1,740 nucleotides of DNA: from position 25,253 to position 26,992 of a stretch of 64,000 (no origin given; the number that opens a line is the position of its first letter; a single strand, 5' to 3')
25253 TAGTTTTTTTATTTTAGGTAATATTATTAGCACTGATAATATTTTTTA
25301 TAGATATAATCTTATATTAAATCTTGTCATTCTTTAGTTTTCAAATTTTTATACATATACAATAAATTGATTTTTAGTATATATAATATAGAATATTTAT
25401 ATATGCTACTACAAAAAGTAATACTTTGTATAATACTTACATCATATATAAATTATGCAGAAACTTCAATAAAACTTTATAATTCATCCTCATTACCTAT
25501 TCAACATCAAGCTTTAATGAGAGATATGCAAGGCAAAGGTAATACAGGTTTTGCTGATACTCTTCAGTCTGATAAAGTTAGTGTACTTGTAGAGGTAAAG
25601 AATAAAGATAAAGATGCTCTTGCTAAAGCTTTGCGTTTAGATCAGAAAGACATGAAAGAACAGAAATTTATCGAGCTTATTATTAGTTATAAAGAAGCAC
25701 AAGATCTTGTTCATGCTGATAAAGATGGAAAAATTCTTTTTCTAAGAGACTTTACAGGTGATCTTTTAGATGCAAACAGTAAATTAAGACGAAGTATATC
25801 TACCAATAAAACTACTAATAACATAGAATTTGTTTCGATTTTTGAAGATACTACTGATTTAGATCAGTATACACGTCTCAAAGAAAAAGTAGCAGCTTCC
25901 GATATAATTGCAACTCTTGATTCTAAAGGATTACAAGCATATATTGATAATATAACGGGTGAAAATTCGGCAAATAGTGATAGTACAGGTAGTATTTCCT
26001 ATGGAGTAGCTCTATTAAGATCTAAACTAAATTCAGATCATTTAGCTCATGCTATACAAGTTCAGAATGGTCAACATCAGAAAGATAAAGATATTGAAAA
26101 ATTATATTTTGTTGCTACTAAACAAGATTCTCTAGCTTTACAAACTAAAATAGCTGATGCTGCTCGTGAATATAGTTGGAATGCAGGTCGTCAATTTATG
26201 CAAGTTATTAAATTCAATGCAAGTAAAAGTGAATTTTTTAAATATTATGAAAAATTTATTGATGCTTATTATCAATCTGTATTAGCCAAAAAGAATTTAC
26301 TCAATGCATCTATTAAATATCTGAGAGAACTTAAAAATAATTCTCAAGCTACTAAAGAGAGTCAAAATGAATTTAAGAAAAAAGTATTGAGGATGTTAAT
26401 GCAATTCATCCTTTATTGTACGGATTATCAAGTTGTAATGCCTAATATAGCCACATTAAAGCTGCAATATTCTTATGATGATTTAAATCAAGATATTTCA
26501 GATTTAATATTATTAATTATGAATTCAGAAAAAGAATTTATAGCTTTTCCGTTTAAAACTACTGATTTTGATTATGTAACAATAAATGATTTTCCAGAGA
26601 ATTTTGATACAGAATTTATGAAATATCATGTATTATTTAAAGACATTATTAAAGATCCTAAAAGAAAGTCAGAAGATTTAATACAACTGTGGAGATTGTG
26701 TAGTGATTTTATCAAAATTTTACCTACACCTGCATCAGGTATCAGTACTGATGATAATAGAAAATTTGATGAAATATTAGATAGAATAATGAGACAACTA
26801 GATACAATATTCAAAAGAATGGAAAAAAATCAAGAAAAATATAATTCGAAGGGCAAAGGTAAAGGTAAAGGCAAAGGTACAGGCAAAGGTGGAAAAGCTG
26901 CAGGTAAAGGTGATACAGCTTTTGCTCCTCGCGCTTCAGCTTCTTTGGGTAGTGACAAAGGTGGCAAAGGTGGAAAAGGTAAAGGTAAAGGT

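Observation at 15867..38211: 22-kb island encoding a paralogous family of secreted proteins with a conserved N-terminal domain and hypervariable, repeat-bearing C-termini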

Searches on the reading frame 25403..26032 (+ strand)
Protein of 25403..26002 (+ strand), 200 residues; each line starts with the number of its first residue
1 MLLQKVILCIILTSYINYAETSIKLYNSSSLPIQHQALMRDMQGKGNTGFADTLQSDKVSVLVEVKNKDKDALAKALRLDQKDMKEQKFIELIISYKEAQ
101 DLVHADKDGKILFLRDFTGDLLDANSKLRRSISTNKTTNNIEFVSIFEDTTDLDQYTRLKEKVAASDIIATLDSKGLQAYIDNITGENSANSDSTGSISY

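Call 10: find_homologous_proteins(query=A1, max_evalue=0.001)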
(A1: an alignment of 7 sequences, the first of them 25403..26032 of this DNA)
Query A1 (7 sequences) (210 aa, profile of the alignment): 1 proteins with E <= 0.001 among 2682 candidates.
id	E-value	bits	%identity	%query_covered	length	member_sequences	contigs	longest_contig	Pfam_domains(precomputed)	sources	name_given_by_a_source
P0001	2.0e-64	235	26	84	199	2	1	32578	-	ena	-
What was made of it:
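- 5.8 billion-protein word-index search: only F1 itself (call 10).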

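Call 12: find_encoding_contigs(protein=P0001, flank=10000, max_places=6)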
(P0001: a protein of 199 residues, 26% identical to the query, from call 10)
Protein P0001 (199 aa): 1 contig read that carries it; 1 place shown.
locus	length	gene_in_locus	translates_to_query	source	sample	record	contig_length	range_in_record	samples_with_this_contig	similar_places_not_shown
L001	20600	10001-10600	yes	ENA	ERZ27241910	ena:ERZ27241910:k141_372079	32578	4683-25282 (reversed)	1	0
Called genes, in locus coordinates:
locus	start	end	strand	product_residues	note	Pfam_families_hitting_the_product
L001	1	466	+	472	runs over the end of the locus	-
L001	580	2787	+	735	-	-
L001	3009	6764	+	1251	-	-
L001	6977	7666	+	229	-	-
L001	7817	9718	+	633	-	-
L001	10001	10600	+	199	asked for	-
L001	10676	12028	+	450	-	-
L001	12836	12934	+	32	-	-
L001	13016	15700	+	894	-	-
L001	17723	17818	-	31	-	-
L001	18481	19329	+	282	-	PF01795:Methyltransf_5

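Call 30: search_protein_representatives(alignment_id=A2)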
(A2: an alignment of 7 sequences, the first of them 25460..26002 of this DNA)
Query: 7 sequences, 171 profile positions. Proteins with E-value up to 0.001 (for the whole library): 5; up to 1e-10: 5; up to 1e-30: 5. The best 5 are listed.
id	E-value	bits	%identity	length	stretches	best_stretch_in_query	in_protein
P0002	5.6e-58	211.6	-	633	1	1-170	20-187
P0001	7.9e-58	211.1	-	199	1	4-167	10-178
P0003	2.7e-55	202.8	-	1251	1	3-170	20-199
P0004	1.3e-52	194.1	-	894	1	1-170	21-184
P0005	1.5e-52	193.9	-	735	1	2-170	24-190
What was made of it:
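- Closest known: Ehrlichia/Anaplasmataceae tandem-repeat protein effectors. Different: There is no sequence similarity (calls 10, 30).
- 1.84 billion representatives searched exhaustively: only the window's own C, D, E, F1 and G (call 30). Envelope housekeeping proteins are usually conserved across relatives, yet this family has no homologue in 15 billion proteins (call 30).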

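Call 32: predict_structure(alignment_id=A2)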
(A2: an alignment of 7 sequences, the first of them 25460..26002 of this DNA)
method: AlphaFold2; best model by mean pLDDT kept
length: 181 residues; sequences in the alignment: 7
mean_pLDDT: 76.8   pTM: 0.74
mean pLDDT of the five models: 76.8, 76.3, 75.6, 74.2, 73.2
residues with pLDDT >= 90: 10; 70-90: 133; 50-70: 23; < 50: 15
segments of 3 or more residues with pLDDT < 50: 117-119, 170-175, 179-181
pLDDT, mean of each block of 10 residues (from residue 1): 84 86 82 80 89 87 85 86 75 75 85 59 66 65 81 83 69 47 36
secondary structure, 60 per line:
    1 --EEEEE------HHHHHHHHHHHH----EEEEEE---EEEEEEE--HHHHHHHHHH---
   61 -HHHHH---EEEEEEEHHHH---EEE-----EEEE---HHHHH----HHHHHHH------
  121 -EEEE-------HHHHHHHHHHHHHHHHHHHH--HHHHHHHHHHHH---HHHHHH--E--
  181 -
elements in order: E3-7 H14-25 E30-35 E39-45 H48-57 H62-66 E70-76 H77-80 E84-86 E92-95 H99-103 H108-114 E122-125 H133-152 H155-166 H170-175
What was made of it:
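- Closest known: Two-partner-secretion exoproteins. Different: The predicted N-domain is alpha/beta, not a beta-helix (call 32).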

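Call 36: fold_search(model_id=the predicted structure, library=pdb)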
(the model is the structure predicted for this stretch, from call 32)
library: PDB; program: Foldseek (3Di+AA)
matches with E <= 10: 288; with E <= 0.001: 0
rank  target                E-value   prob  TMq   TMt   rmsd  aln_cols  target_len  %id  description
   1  5b48_A                5.8e-01  0.06  0.20  0.09  12.9       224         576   12  2-Oxoacid:Ferredoxin Oxidoreductase 1 from Sulfolobus tokodai (released 2016-09-28)
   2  3fwa_A                1.2e+00  0.06  0.21  0.09  18.8       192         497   12  Structure of berberine bridge enzyme, C166A variant in complex with (S)-reticuline (released 2009-05-19)
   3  3c6k_A                1.2e+00  0.04  0.14  0.08  12.0        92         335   12  Crystal structure of human spermine synthase in complex with spermidine and 5-methylthioadenosine (released 2008-02-19)
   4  6zy5_A                1.2e+00  0.03  0.16  0.05  33.2       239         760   10  Cryo-EM structure of the Human topoisomerase II alpha DNA-binding/cleavage domain in State 1 (released 2021-05-26)
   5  3g2e_C                1.3e+00  0.05  0.20  0.20  14.2       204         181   11  Structure of putative OORC subunit of 2-oxoglutarate:acceptor oxidoreductase from Campylobacter jejuni (released 2009-03-24)
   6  3fw9_A                1.4e+00  0.05  0.21  0.09  18.4       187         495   11  Structure of berberine bridge enzyme in complex with (S)-scoulerine (released 2009-05-19)
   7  4p47                  1.4e+00  0.02  0.13  0.09  15.1       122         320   16  CRYSTAL STRUCTURE OF A TRAP PERIPLASMIC SOLUTE BINDING PROTEIN FROM OCHROBACTRUM ANTHROPI (Oant_4429), TARGET EFI-510151 (released 2014-04-23)
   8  6zy7_A                1.5e+00  0.03  0.16  0.03  33.2       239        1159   10  Cryo-EM structure of the entire Human topoisomerase II alpha in State 1 (released 2021-05-26)
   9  8ysx_K                1.6e+00  0.02  0.15  0.12  17.3       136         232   13  canine immunoproteasome 20S subunit in complex with compound 2 (released 2024-07-31)
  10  3c6k_B                1.7e+00  0.03  0.15  0.09  13.7       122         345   10  Crystal structure of human spermine synthase in complex with spermidine and 5-methylthioadenosine (released 2008-02-19)
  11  3kio_A                1.7e+00  0.02  0.12  0.12  18.6       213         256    8  mouse RNase H2 complex (released 2009-11-17)
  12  4g0u_B                1.8e+00  0.03  0.17  0.06  32.2       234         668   10  Human topoisomerase IIbeta in complex with DNA and amsacrine (released 2013-07-17)
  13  6zy7_B                1.8e+00  0.03  0.16  0.03  33.1       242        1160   11  Cryo-EM structure of the entire Human topoisomerase II alpha in State 1 (released 2021-05-26)
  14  3fw8_A                1.9e+00  0.04  0.21  0.09  18.8       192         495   12  Structure of berberine bridge enzyme, C166A variant (released 2009-05-19)
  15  3c6k_D                1.9e+00  0.02  0.15  0.09  14.0       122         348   12  Crystal structure of human spermine synthase in complex with spermidine and 5-methylthioadenosine (released 2008-02-19)
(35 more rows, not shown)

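Call 43: search_solved_structures(query=A2, max_evalue=10)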
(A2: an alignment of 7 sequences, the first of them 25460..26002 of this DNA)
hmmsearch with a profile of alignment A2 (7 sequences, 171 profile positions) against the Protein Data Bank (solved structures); distinct sequences matched with E-value up to 10: 5.
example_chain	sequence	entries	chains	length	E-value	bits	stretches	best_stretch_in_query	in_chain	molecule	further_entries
7bpn_A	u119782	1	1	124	0.37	13.6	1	52-87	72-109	NF7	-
9we7_A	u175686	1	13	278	0.42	13.4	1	23-62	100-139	Erlin-1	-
9vvg_A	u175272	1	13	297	0.51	13.1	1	23-62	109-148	Erlin-1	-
9vvj_A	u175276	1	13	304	0.54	13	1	23-62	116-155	Erlin-1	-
9o9u_A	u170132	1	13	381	0.97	12.2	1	23-62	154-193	Erlin-1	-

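Call 53: fold_search(model_id=the predicted structure, library=viral)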
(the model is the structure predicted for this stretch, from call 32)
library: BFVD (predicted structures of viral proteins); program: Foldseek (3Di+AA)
matches with E <= 10: 354; with E <= 0.001: 0
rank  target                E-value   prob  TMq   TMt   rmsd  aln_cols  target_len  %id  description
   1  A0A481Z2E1            1.6e-01  0.13  0.19  0.12  25.5       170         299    9  F-box-like family protein [Pithovirus LCPAC101]
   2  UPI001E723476         2.8e-01  0.04  0.14  0.05  21.2       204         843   10  (no name look-up for this kind of identifier)
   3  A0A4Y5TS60            3.2e-01  0.08  0.17  0.18  15.4       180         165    9  (no name in the UniProt tables at hand)
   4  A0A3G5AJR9            5.1e-01  0.10  0.22  0.09  15.4       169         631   12  Uncharacterized protein [Solivirus sp.]
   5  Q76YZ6                5.4e-01  0.05  0.16  0.11  18.8       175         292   11  Uncharacterized protein [Aeromonas phage Aeh1]
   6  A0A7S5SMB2            6.1e-01  0.09  0.15  0.24   9.5        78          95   14  (no name in the UniProt tables at hand)
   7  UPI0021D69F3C         6.4e-01  0.04  0.14  0.05  23.9       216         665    9  (no name look-up for this kind of identifier)
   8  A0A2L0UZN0            7.2e-01  0.04  0.16  0.13  23.3       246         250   11  Uncharacterized protein [Agrobacterium phage Atu_ph07]
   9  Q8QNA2                7.7e-01  0.04  0.16  0.06  22.3       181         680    8  EsV-1-186 [Ectocarpus siliculosus virus 1 (isolate New Zealand/Kaikoura/1988)]
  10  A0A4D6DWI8            8.2e-01  0.07  0.18  0.25  12.2       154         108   11  Uncharacterized protein [Edwardsiella phage pEt-SU]
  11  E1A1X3                8.2e-01  0.05  0.16  0.12  20.6       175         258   11  Uncharacterized protein [Aeromonas phage phiAS5]
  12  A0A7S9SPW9            8.2e-01  0.04  0.17  0.14  14.2       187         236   11  (no name in the UniProt tables at hand)
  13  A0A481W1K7            8.2e-01  0.04  0.17  0.06  16.3       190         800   13  (no name in the UniProt tables at hand)
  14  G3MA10                9.2e-01  0.11  0.18  0.35   6.7        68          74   15  Gp269 [Bacillus phage G]
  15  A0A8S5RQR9            9.7e-01  0.08  0.18  0.13   8.9        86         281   10  (no name in the UniProt tables at hand)
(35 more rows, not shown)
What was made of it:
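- Foldseek against PDB and BFVD: best E 0.58 and 0.16, with TM about 0.2 (calls 36, 53).
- Tried and rejected: Foldseek with the N-domain model found nothing below E = 0.16 (calls 36, 53).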

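Call 71: search_dna_similar(query=window:25403-26002:+, collection=plasmids, mode=protein, max_evalue=0.01)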
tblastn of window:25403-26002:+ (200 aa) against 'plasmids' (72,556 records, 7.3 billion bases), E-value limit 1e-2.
No match.

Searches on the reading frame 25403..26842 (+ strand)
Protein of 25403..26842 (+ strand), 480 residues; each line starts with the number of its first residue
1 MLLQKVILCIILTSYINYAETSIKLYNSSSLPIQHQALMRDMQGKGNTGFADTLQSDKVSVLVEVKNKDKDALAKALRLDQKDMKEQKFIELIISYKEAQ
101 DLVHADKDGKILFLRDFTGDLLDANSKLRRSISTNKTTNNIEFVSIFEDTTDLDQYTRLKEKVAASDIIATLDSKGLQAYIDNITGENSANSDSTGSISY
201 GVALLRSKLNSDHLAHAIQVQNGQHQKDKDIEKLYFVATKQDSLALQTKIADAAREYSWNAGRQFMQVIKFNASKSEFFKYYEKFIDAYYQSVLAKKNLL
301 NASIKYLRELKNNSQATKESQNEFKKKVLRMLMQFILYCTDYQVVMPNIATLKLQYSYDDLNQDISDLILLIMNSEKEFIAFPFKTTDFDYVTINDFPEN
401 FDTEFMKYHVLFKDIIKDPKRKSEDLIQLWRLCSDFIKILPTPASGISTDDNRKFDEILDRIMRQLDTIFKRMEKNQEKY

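Call 14: find_related_loci(query=window:25403-26842:+, collection=genome_contigs, flank=10000)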
Query window:25403-26842:+ (480 aa) in genome_contigs; peptide patterns used: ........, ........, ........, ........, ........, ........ (x = any residue, [..] = any of these).
76 stretches matched a pattern, but none encodes a relative of the query by tblastn (E <= 1e-3).
